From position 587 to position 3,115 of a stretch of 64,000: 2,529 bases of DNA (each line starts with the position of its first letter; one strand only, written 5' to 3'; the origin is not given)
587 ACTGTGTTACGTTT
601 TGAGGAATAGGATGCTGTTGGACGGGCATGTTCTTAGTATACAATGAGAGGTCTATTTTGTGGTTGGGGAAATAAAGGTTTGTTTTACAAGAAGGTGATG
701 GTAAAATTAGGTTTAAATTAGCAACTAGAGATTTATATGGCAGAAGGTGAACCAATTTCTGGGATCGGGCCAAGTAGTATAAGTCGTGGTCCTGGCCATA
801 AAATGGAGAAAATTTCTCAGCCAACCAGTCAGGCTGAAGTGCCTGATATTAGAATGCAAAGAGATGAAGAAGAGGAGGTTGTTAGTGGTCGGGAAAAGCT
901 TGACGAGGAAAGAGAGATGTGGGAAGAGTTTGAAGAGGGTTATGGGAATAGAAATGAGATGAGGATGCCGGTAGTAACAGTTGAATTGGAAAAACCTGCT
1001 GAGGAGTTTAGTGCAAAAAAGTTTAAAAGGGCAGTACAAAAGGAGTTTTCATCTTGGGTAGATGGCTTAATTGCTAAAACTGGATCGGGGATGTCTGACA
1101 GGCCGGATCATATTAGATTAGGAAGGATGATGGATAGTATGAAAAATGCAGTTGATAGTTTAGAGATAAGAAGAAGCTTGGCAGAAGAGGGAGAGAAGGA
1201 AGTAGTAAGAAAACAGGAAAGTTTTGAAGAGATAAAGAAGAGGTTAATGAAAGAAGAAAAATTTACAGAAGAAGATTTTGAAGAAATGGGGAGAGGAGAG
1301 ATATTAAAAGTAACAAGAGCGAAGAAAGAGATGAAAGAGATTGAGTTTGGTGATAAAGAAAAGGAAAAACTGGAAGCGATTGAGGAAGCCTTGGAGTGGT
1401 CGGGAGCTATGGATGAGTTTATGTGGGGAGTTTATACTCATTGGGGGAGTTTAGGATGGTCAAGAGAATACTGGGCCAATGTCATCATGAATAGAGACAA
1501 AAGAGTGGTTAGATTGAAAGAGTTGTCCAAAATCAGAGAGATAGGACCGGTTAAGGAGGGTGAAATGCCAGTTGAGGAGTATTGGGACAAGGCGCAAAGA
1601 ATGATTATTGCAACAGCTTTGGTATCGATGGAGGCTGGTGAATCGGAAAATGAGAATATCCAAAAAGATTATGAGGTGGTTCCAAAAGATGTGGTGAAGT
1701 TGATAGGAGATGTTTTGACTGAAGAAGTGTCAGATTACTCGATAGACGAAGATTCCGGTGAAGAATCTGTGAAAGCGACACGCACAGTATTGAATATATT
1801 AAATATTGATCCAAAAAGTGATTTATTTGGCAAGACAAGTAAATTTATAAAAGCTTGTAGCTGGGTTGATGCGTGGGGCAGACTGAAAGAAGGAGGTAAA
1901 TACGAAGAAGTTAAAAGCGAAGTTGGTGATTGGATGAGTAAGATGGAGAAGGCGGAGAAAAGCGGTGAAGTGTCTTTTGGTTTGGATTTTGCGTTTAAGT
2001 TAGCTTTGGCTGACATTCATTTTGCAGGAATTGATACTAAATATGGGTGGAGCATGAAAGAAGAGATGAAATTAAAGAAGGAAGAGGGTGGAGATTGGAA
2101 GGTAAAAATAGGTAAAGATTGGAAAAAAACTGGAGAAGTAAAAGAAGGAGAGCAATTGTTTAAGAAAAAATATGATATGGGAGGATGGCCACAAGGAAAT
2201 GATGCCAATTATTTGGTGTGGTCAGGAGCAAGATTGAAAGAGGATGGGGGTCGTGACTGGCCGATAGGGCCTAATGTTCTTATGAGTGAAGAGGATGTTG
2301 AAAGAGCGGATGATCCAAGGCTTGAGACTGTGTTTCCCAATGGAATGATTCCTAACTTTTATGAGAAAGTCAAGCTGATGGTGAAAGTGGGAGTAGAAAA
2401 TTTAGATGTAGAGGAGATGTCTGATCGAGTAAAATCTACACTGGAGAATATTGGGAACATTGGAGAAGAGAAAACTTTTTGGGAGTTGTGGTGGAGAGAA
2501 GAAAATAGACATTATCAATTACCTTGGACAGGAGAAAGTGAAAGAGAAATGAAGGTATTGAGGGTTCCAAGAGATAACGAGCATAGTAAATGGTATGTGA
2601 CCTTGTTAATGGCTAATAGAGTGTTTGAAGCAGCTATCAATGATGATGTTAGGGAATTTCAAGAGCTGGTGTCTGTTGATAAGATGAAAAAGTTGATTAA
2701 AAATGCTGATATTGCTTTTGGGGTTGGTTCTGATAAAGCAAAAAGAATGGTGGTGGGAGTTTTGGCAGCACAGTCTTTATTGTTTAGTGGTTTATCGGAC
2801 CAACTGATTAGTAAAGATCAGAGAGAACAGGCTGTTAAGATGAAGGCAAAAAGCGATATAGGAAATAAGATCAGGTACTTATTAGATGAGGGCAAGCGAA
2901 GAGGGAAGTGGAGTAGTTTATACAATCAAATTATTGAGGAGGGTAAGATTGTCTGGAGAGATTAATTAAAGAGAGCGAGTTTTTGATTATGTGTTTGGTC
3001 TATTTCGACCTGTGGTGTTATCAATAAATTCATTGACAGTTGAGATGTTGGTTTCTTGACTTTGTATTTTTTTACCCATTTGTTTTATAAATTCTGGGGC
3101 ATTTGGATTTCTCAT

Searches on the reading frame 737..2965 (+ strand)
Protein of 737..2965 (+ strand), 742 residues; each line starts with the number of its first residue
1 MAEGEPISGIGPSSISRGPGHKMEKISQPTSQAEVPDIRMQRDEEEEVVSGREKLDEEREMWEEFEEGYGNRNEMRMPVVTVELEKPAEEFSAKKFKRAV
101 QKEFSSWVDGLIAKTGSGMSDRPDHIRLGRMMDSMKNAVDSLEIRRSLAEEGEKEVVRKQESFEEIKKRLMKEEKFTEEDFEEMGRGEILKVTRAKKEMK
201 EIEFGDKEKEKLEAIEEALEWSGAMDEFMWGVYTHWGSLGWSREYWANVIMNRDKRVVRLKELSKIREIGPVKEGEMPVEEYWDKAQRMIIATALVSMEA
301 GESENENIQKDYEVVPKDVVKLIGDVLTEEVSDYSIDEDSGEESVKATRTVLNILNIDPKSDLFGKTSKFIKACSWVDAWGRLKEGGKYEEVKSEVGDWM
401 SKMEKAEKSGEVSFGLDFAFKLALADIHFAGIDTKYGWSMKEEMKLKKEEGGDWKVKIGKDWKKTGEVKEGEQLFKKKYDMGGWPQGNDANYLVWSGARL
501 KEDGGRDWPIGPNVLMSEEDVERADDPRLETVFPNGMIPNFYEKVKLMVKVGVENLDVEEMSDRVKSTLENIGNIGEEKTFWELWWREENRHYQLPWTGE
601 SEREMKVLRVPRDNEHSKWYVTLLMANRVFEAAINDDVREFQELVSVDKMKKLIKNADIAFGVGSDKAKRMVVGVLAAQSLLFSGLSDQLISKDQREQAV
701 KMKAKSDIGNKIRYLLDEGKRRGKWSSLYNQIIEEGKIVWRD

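Call 4: search_protein_families(library=pfam, proteins=[window:737-2965:+], max_evalue=1)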
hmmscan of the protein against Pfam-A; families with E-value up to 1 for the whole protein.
window:737-2965:+ (742 aa): 0 families

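Call 5: search_protein_families(library=ncbifam, proteins=[window:737-2965:+], max_evalue=1)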
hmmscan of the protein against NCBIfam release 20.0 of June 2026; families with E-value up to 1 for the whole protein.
window:737-2965:+ (742 aa): 0 families

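Call 6: find_encoding_contigs(protein=window:737-2965:+, flank=10000, max_places=6)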
Protein window:737-2965:+ (742 aa): 1 contig read that carries it; 1 place shown.
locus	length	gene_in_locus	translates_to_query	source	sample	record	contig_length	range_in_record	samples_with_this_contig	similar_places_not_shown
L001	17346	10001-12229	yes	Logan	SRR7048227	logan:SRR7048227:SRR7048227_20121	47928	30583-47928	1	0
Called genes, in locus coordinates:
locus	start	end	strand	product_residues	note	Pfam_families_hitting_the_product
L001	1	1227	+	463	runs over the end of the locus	PF11638:DnaA_N (faint), PF00308:Bac_DnaA, PF01695:IstB_IS21, PF03969:AFG1_ATPase (faint), PF00004:AAA (weak), PF08299:Bac_DnaA_C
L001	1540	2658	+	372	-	PF00712:DNA_pol3_beta, PF02767:DNA_pol3_beta_2, PF02768:DNA_pol3_beta_3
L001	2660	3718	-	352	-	-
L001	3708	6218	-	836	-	PF01551:Peptidase_M23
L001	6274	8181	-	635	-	PF01935:DUF87, PF12846:AAA_10, PF19044:P-loop_TraG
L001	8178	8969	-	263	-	PF26593:TraC-like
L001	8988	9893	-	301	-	PF12666:PrgI (weak)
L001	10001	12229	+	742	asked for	-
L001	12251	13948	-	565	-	-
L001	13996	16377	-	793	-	-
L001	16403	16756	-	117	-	PF18895:T4SS_pilin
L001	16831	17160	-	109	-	PF18895:T4SS_pilin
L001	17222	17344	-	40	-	?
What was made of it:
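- Checked: The Logan gene call agrees (call 6).
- The locus sits beside dnaN/dnaA (call 6).
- Tried and rejected: The extension rests on the Logan contig found through the neighbouring 742-aa gene (call 6).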

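Call 9: search_protein_families(library=pfam, proteins=[L001:8988-9893:-, L001:8178-8969:-, L001:6274-8181:-, L001:3708-6218:-, L001:2660-3718:-], max_evalue=1)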
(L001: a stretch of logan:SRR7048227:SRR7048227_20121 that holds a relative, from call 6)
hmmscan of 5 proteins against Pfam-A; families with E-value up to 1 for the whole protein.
L001:8988-9893:- (301 aa): 4 families
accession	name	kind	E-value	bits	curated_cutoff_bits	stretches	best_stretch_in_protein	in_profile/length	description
PF12666.12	PrgI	-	3e-07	31.3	27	1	7-89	1-86/91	PrgI family protein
PF13620.12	CarboxypepD_reg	-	0.00065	20.4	32.3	1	217-276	1-60/82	Carboxypeptidase regulatory-like domain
PF09430.16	EMC7_beta-sandw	-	0.036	14.7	26.6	1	237-285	13-60/122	ER membrane protein complex subunit 7, beta-sandwich domain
PF17210.9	SdrD_B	-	0.14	12.8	29.7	1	238-274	33-68/112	SdrD B-like domain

L001:8178-8969:- (263 aa): 2 families
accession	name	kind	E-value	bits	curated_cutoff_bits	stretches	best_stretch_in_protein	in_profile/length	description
PF11130.14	TraC_F_IV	-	0.00027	20.5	28.1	1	20-243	13-212/375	TraC protein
PF10960.13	Holin_BhlA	-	0.48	10.9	22.6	0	92-121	31-60/70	BhlA holin family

L001:6274-8181:- (635 aa): 7 families
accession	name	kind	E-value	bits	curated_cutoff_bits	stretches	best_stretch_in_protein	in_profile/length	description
PF19044.6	P-loop_TraG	-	6.7e-29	101.2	25.8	1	268-576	26-348/413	TraG P-loop domain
PF12846.13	AAA_10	-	2.6e-14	53.5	27.5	1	270-538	20-297/362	AAA-like domain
PF01935.23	DUF87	-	1.4e-08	35.5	23.2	1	274-431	26-173/220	Helicase HerA, central domain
PF03135.19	CagE_TrbE_VirB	-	5e-05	23.8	21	1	71-216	63-196/204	CagE, TrbE, VirB family, component of type IV transporter system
PF21773.2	ODAD1_CC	-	0.019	14.5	27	1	104-193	188-271/287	ODAD1 central coiled coil region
PF00270.35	DEAD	-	0.05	13.8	26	0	269-309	12-55/167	DEAD/DEAH box helicase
PF13401.12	AAA_22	-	0.19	12.5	27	0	474-507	77-105/130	AAA domain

L001:3708-6218:- (836 aa): 2 families
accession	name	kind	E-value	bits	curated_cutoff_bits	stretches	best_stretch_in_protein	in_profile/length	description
PF01551.29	Peptidase_M23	-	1.4e-18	67.3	28.7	1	707-796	4-87/96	Peptidase family M23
PF00698.26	Acyl_transf_1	-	0.12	12.2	32.7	1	98-176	182-254/319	Acyl transferase domain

L001:2660-3718:- (352 aa): 0 families
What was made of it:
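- On CarboxypepD_reg / transthyretin-like beta-sandwich (Pfam PF13620), C-terminal domain: 20.4 bits, E 6.5e-4, aa 217-276 (call 9).
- M23 hydrolase, dnaN and dnaA lie beyond (calls 6, 9).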

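Call 10: search_protein_families(library=ncbifam, proteins=[L001:8988-9893:-, L001:8178-8969:-, L001:6274-8181:-, L001:3708-6218:-, L001:2660-3718:-], max_evalue=1)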
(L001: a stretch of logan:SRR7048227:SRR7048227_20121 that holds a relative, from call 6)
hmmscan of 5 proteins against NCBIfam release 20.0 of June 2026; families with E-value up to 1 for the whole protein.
L001:8988-9893:- (301 aa): 5 families
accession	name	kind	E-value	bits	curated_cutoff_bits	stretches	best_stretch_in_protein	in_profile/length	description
NF042935.1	SCO6880_fam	subfamily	0.013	14.4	60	1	17-83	11-75/477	SCO6880 family protein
NF058648.1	ECF_sub_HI1622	equivalog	0.019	15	100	1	215-271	24-81/180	NikL family nickel/cobalt ECF transporter subunit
NF008109.0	PRK10856.1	equivalog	0.16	11.7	208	1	89-216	128-254/334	cytoskeleton protein RodZ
TIGR03923.1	T7SS_EccE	equivalog_domain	0.17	10.7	108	1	31-84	8-61/344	type VII secretion protein EccE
NF011804.0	PRK15273.1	equivalog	0.54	7.9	1371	1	95-134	843-882/899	fimbrial biogenesis outer membrane usher protein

L001:8178-8969:- (263 aa): 4 families
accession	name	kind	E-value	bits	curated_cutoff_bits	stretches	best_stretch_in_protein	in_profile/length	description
NF045975.1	VirB4_plasma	equivalog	5.2e-11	41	590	1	9-218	102-292/894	Mbov_0397 family ICE element conjugal transfer ATPase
NF041427.1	TrsD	subfamily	6e-06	26.2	200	1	7-201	12-199/201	TrsD/TraD family conjugative transfer protein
TIGR00929.1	VirB4_CagE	subfamily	1.1e-05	23.9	643.1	1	17-151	16-142/792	VirB4 family type IV secretion/conjugal transfer ATPase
TIGR00256.1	TIGR00256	equivalog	0.016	15.7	101.5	1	91-153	38-100/146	D-aminoacyl-tRNA deacylase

L001:6274-8181:- (635 aa): 18 families
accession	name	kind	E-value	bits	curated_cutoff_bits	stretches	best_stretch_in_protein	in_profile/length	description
NF045971.1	conju_CD1110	equivalog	3e-112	376.3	325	1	43-589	180-734/752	VirB4-like conjugal transfer ATPase, CD1110 family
NF045975.1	VirB4_plasma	equivalog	2e-81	274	590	1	34-586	292-877/894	Mbov_0397 family ICE element conjugal transfer ATPase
TIGR02746.1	TraC-F-type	equivalog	3.3e-51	174.2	567.05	1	117-608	271-776/800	type IV secretion system protein TraC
TIGR00929.1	VirB4_CagE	subfamily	7.9e-39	133.5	643.1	1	70-572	238-726/792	VirB4 family type IV secretion/conjugal transfer ATPase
TIGR03783.1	Bac_Flav_CT_G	subfamily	1.3e-16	59.7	261.55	1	269-575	436-762/829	TraG family conjugative transposon ATPase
NF041017.1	DNA_import_CedB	equivalog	1.9e-16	59.8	700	1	145-527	151-519/590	DNA import protein CedB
NF010473.0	PRK13898.1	equivalog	2.4e-16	58.9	1050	1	155-582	326-743/801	type IV secretion system ATPase VirB4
NF010278.0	PRK13721.1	subfamily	1.4e-15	56.3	1177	1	263-556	470-769/874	type IV secretion system protein TraC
NF042935.1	SCO6880_fam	subfamily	2.2e-10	40.1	60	1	70-218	326-476/477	SCO6880 family protein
NF010447.0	PRK13873.1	equivalog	2.1e-08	32.6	1020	1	273-554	443-710/815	conjugal transfer protein TrbE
NF052333.1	ATPase_TcpF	exception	3.7e-08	31.7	1100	2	96-311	277-502/813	conjugal transfer ATPase TcpF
NF010427.0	PRK13853.1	equivalog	1.1e-07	30.2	957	1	281-552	436-697/789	type IV secretion system protein VirB4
TIGR03744.1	traC_PFL_4706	equivalog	4.2e-06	24.9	520.6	2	143-318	337-522/892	conjugative transfer ATPase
TIGR03743.1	SXT_TraD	subfamily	0.00045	18.8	366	1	233-314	139-218/636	conjugative transfer system coupling protein TraD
NF053655.1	CedD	equivalog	0.00067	18.4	600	1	466-544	402-475/527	DNA-translocating ATPase CedD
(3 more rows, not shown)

L001:3708-6218:- (836 aa): 10 families
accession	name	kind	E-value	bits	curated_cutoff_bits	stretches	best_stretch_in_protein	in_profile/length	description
NF008652.0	PRK11649.1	equivalog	3e-11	42.7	341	1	708-796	315-397/439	murein DD-endopeptidase MepM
NF053825.1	PdgNdpepShyA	equivalog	2.8e-10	39.5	700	1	708-797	298-381/425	peptidoglycan DD-endopeptidase ShyA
NF053824.1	PdgNdpepShyC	equivalog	3.6e-08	32.7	700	1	707-804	297-388/429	peptidoglycan DD-endopeptidase ShyC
NF052336.1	PdgHdaseHSB100310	equivalog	1.3e-07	31.4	500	1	704-795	55-140/316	peptidoglycan hydrolase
NF052530.1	Heli_ShapePgp3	exception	2.5e-05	23.6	300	1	710-794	171-249/270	peptidoglycan metallopeptidase Pgp3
NF050804.1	CellDivDipMCaul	equivalog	6.4e-05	21.9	900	1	707-795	529-612/634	cell division endopeptidase DipM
NF040883.1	amid_act_ActS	equivalog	0.00036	19.9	375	1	706-783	136-211/242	amidase activator ActS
NF052529.1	PG_M23_Pgp6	exception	0.00096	17.9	600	1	709-782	338-408/452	peptidoglycan metallopeptidase Pgp6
NF041208.1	celldiv_DipM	equivalog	0.0071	15.6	740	1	704-795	317-403/419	cell division endopeptidase DipM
NF047755.1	LIC_10271_M23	exception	0.0094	15.7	180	1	684-776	96-184/207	LIC_10271 family cell wall hydrolase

L001:2660-3718:- (352 aa): 0 families
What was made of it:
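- Closest known: TrsC-TrsD-TrsE of pGO1/pSK41 and TraC-TraD-TraE of pIP501. Same: The 263-aa protein matches NF041427 TrsD at E 6e-6 and VirB4 N-terminal regions at E 5e-11 (call 10).
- The weak SCO6880-family match shows a PrgI-like hairpin fused upstream of a VirB4-NTD-like cytoplasmic domain (call 10).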

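Call 12: find_homologous_proteins(query=L001:8988-9893:-, max_evalue=0.001)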
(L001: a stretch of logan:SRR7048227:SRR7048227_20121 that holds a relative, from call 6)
Query L001:8988-9893:- (301 aa): 2674 proteins with E <= 0.001 among 6788 candidates; the best 120 are listed.
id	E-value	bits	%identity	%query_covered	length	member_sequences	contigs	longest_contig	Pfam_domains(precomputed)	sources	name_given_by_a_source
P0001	2.9e-189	646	100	100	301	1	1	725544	PF12666.13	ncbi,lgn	-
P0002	1.9e-161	554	86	100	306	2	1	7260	PF12666.13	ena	-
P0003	1.2e-151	522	82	100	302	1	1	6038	PF12666.13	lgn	-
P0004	1.0e-103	365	60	99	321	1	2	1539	PF12666.13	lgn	-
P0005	2.1e-89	318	70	34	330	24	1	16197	PF12666.13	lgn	-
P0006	3.9e-87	310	47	99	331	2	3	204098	PF12666.13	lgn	-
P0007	4.0e-86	307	52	98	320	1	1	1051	PF12666.13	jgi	jgi:hypothetical protein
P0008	3.2e-85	304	48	99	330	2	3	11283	PF12666.13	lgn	-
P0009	2.9e-79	285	62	38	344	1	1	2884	PF12666.13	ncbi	-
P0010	9.4e-77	276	47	100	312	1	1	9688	PF12666.13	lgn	-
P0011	1.9e-75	272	45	99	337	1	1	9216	PF12666.13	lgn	-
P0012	2.9e-75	271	46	100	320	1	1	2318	PF12666.13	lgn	-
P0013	9.0e-75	270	47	100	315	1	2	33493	PF12666.13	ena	-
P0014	1.1e-74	270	46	100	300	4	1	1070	PF12666.13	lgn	-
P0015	1.2e-74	269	48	100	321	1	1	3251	PF12666.13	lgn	-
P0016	3.5e-74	268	43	99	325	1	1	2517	PF12666.13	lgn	-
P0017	4.0e-74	268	46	99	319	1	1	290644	PF12666.13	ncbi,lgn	-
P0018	5.7e-74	267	46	100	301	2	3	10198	PF12666.13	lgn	-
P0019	1.1e-73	266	59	41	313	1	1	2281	PF12666.13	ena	-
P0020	1.9e-73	266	43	98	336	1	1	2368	PF12666.13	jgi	jgi:hypothetical protein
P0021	3.7e-73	265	46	100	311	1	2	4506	PF12666.13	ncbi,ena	-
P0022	4.4e-73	264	47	99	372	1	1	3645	PF12666.13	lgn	-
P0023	9.1e-73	263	49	100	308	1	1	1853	PF12666.13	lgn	-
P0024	1.1e-72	263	45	98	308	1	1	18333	PF12666.13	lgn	-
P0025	1.7e-72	262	59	32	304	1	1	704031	PF12666.13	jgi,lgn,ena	-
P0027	2.7e-72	262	59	32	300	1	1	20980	PF12666.13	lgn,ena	-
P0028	6.2e-72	261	46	100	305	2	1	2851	PF12666.13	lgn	-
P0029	6.7e-72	260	48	98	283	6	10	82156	PF12666.13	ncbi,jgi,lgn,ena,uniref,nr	ncbi:MAG: hypothetical protein UW23_C0029G0019 [Candidatus Collierbacteria bacterium GW2011_GWA1_44_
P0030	2.5e-71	259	45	98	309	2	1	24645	PF12666.13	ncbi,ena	-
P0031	1.1e-70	256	49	98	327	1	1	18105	PF12666.13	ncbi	-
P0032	1.6e-70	256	45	100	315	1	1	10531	PF12666.13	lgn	-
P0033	2.9e-70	255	48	98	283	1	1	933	PF12666.13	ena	-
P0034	3.1e-70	255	43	98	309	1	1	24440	PF12666.13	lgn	-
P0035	4.1e-70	255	43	98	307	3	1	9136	PF12666.13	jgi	-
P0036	6.5e-70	254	45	98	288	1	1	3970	PF12666.13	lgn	-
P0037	8.4e-70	254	46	98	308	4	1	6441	PF12666.13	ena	-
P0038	1.6e-69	253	47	98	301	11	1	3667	PF12666.13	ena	-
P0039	3.2e-69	252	47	98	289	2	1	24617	PF12666.13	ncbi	-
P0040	4.3e-69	251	43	98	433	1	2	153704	PF12666.13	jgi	jgi:hypothetical protein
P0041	5.0e-69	251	45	98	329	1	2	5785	PF13620.13,PF12666.13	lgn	-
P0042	5.2e-69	251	46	98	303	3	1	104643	PF12666.13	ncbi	-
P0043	7.0e-69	251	49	98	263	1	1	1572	PF12666.13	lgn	-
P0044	7.1e-69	250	46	98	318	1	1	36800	PF13620.13,PF12666.13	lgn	-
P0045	8.5e-69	250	44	98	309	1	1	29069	PF12666.13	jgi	jgi:hypothetical protein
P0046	8.8e-69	250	43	99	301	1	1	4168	PF12666.13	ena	-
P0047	1.0e-68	250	44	98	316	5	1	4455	PF12666.13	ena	-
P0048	1.3e-68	250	45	100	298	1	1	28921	PF12666.13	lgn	-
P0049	1.5e-68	249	43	98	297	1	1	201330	PF12666.13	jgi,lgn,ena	-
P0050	1.7e-68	249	44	98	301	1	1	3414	PF12666.13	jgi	jgi:hypothetical protein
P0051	1.8e-68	249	45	99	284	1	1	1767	PF12666.13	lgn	-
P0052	2.9e-68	249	43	100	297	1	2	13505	PF12666.13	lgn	-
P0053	5.4e-68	248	43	100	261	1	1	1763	PF12666.13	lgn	-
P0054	5.7e-68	248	64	33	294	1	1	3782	PF12666.13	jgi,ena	-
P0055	5.8e-68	247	43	100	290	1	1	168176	PF12666.13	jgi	-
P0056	9.0e-68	247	44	98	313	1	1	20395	PF12666.13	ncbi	-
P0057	1.1e-67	247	43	100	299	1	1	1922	PF12666.13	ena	-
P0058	1.1e-67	247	45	98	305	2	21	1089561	PF12666.13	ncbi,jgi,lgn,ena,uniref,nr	ncbi:hypothetical protein A3K29_01035 [Candidatus Collierbacteria bacterium RIFOXYB2_FULL_46_14]|uni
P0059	1.6e-67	246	44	98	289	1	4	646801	PF12666.13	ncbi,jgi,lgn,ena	jgi:hypothetical protein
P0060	2.2e-67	246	45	99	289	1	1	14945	PF12666.13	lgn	-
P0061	2.4e-67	245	41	98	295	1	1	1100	PF12666.13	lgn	-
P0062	2.4e-67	245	44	100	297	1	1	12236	PF12666.13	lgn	-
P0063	3.0e-67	245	43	99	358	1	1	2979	PF12666.13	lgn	-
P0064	3.8e-67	245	45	97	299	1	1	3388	PF12666.13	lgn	-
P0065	5.1e-67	244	44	99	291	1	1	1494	PF12666.13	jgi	jgi:hypothetical protein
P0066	5.7e-67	244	41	98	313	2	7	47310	PF12666.13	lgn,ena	-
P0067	6.0e-67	244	44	98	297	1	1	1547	PF12666.13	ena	-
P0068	6.5e-67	244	43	98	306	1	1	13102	PF12666.13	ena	-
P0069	7.5e-67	244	45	98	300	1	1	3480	PF12666.13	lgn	-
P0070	8.8e-67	244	47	98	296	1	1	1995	PF12666.13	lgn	-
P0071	8.9e-67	244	44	98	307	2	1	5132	PF12666.13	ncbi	-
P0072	8.9e-67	244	44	99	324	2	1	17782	PF12666.13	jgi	-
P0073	9.7e-67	243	44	98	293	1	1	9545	PF12666.13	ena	-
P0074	9.9e-67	243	45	99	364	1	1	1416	PF12666.13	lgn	-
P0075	1.2e-66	243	44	98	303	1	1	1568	PF12666.13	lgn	-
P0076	1.3e-66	243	44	98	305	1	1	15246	PF12666.13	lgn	-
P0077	1.3e-66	243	45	98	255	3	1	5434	PF12666.13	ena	-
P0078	1.6e-66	243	45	98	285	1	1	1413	PF12666.13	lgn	-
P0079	1.9e-66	243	44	98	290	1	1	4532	PF12666.13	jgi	jgi:hypothetical protein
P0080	2.0e-66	242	44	98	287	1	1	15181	PF12666.13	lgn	-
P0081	2.0e-66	242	63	35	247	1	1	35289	PF13620.13,PF12666.13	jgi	jgi:hypothetical protein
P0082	2.1e-66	242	46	97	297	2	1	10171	PF12666.13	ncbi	ncbi:MAG: hypothetical protein UW60_C0020G0001, partial [Candidatus Woesebacteria bacterium GW2011_G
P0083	3.3e-66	242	46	100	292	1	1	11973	PF12666.13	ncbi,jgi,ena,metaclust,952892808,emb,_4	jgi:hypothetical protein|metaclust:\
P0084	5.3e-66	241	42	99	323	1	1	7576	PF12666.13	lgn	-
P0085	5.6e-66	241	44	98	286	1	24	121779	PF12666.13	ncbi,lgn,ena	-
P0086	5.7e-66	241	44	99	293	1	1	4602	PF12666.13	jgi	jgi:hypothetical protein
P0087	5.8e-66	241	45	98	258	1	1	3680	PF12666.13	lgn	-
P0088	9.2e-66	240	59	37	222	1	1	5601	PF12666.13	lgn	-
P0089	9.3e-66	240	43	98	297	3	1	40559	PF12666.13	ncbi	-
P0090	9.7e-66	240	45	98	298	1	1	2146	PF12666.13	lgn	-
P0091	9.9e-66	240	43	98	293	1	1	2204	PF12666.13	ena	-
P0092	1.0e-65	240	42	99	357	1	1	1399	PF13620.13,PF12666.13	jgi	jgi:hypothetical protein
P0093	1.1e-65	240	43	98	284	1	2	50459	PF12666.13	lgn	-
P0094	1.4e-65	240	44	100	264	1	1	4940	PF12666.13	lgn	-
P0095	1.4e-65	240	44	98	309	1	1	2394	PF12666.13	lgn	-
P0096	1.6e-65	240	42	98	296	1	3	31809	PF12666.13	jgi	-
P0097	1.6e-65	239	44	98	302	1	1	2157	PF12666.13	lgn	-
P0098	1.7e-65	239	45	98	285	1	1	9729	PF12666.13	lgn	-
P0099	1.7e-65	239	40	98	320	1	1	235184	PF12666.13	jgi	jgi:hypothetical protein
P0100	1.9e-65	239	43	99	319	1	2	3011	PF12666.13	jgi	jgi:hypothetical protein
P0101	2.5e-65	239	46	98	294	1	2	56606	PF12666.13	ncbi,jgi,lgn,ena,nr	ncbi:MAG: hypothetical protein ACD_22C00068G0003 [uncultured bacterium]|nr:MAG: hypothetical protein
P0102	3.1e-65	239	44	98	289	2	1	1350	PF12666.13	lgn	-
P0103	3.3e-65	238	43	98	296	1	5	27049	PF12666.13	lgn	-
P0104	4.3e-65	238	42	98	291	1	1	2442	PF12666.13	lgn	-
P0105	4.7e-65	238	43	99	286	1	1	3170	PF12666.13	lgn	-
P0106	4.8e-65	238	44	98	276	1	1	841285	PF12666.13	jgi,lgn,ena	-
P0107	8.6e-65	237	43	98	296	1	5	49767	PF12666.13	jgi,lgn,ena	-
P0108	9.2e-65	237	42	100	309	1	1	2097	PF12666.13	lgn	-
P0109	9.6e-65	237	43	98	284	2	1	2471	PF12666.13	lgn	-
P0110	1.0e-64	237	42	98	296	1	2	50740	PF12666.13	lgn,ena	-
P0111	1.0e-64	237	44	100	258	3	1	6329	PF12666.13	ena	-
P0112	1.0e-64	237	42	98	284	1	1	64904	PF12666.13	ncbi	-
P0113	1.0e-64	237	41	100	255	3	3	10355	PF12666.13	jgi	-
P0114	1.1e-64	237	43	97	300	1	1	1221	PF12666.13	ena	-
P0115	1.3e-64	236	43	98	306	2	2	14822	PF12666.13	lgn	-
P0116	1.5e-64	236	43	97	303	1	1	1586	PF12666.13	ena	-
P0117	1.5e-64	236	44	98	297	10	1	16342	PF12666.13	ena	-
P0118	1.7e-64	236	60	34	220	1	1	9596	PF12666.13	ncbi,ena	-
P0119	2.1e-64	236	43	98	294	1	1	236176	PF12666.13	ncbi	-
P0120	2.1e-64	236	44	98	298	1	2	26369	PF12666.13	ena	-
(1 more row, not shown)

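Call 20: find_encoding_contigs(protein=P0001, flank=10000, max_places=4)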
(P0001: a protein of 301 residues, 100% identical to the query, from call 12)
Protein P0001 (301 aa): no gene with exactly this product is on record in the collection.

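Call 21: list_cluster_members(proteins=[P0001, P0029, P0058])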
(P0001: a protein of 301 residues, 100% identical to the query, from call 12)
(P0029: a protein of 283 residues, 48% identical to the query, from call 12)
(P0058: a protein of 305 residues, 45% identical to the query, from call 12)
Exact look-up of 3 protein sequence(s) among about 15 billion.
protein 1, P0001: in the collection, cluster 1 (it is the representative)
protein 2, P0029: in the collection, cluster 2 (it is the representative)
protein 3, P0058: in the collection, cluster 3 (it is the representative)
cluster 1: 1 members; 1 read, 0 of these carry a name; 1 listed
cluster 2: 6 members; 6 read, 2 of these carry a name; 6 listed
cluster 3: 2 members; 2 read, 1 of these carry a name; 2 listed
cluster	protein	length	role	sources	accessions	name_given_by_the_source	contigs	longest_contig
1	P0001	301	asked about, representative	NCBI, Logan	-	-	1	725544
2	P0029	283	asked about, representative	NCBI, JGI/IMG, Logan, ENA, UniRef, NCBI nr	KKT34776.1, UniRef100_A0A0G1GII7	MAG: hypothetical protein UW23_C0029G0019 [Candidatus Collierbacteria bacterium ... | Minus agglutinin n=2 Tax=Candidatus Collieribacteriota TaxID=1752725 ...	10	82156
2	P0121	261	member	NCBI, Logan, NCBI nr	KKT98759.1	MAG: hypothetical protein UW99_C0019G0007 [Candidatus Collierbacteria bacterium ...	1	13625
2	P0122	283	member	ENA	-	-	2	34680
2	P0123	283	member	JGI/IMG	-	-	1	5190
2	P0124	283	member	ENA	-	-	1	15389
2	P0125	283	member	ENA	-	-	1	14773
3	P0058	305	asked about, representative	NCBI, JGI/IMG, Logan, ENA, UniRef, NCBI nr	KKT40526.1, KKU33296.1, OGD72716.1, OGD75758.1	hypothetical protein A3K29_01035 [Candidatus Collierbacteria bacterium ... | Minus agglutinin n=1 Tax=Candidatus Collierbacteria bacterium GW2011_GWA2_46_26 ... | MAG: hypothetical protein UW29_C0003G0038 [Candidatus Collierbacteria bacterium ...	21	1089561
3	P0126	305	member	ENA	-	-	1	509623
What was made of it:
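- Tried and rejected: (1) Exact look-up of the full PrgI protein (P0001) in the contig index found nothing (call 20), although the cluster table says it is on a 725,544-bp NCBI contig (calls 12, 21).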
